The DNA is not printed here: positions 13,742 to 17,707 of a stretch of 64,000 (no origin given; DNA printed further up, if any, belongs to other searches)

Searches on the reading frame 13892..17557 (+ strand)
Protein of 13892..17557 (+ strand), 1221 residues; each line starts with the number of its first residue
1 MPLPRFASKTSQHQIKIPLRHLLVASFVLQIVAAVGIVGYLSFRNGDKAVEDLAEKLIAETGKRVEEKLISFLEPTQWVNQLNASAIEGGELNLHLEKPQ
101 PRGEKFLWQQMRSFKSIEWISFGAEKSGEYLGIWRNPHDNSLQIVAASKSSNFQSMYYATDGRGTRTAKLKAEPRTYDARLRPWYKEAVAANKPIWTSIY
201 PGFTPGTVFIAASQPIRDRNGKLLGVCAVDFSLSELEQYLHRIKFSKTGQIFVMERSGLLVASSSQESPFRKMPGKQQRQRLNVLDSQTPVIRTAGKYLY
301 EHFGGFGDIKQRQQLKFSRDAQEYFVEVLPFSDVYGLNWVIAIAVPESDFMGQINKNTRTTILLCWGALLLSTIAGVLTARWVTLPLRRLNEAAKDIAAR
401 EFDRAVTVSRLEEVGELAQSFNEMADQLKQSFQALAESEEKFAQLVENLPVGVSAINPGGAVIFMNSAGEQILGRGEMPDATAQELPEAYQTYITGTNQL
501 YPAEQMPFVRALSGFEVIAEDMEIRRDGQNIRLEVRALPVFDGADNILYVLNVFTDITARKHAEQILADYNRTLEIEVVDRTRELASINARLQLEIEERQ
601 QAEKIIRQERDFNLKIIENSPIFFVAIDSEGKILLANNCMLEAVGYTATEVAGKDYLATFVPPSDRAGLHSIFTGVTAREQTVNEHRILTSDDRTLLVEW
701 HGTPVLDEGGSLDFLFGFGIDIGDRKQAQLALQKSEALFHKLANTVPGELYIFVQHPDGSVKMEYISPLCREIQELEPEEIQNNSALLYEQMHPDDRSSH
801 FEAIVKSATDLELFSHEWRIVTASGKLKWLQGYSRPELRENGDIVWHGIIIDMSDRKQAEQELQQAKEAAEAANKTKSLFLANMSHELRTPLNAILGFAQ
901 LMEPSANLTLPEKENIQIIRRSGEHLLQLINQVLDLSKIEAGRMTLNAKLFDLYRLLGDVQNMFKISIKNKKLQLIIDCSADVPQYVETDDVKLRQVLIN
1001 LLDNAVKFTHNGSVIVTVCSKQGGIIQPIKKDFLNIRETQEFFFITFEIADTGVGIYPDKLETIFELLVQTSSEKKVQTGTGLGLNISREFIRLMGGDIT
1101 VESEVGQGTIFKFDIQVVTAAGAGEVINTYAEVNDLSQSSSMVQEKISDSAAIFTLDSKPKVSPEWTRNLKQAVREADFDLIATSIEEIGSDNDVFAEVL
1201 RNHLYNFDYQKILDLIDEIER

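Call 19: search_protein_families(library=pfam, proteins=[window:13892-17557:+], max_evalue=0.001)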
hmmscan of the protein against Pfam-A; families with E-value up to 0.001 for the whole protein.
window:13892-17557:+ (1221 aa): 11 families
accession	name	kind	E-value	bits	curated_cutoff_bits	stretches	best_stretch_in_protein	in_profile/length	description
PF08448.16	PAS_4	-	1.5e-27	96.4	23.1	2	618-727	2-110/110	PAS fold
PF00989.32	PAS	-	5e-25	88.1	22.6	2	615-722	5-113/113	PAS fold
PF02518.31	HATPase_c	-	4.8e-23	82.2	26.4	1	990-1116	2-108/111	Histidine kinase-, DNA gyrase B-, and HSP90-like ATPase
PF00512.31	HisKA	-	1.8e-21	76.4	26.9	1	877-942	2-66/66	His Kinase A (phospho-acceptor) domain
PF08447.18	PAS_3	-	1.7e-19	70.3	25.6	2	765-849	3-88/89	PAS fold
PF02743.24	dCache_1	-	1.9e-18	67.3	45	1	164-267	78-185/240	Cache domain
PF13426.13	PAS_9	-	5.2e-18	65.7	27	2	623-722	4-101/103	PAS domain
PF00672.30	HAMP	-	6.2e-13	49.3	25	1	378-430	1-53/53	HAMP domain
PF22673.2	MCP-like_PDC_1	-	7.7e-12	46.1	27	1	148-237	29-112/113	Methyl-accepting chemotaxis protein-like, first PDC sensor domain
PF13188.13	PAS_8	-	7.4e-11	42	21.8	1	440-480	1-40/65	PAS domain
PF17201.10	Cache_3-Cache_2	-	5.1e-10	39.6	27.7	1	207-357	158-296/299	Cache 3/Cache 2 fusion domain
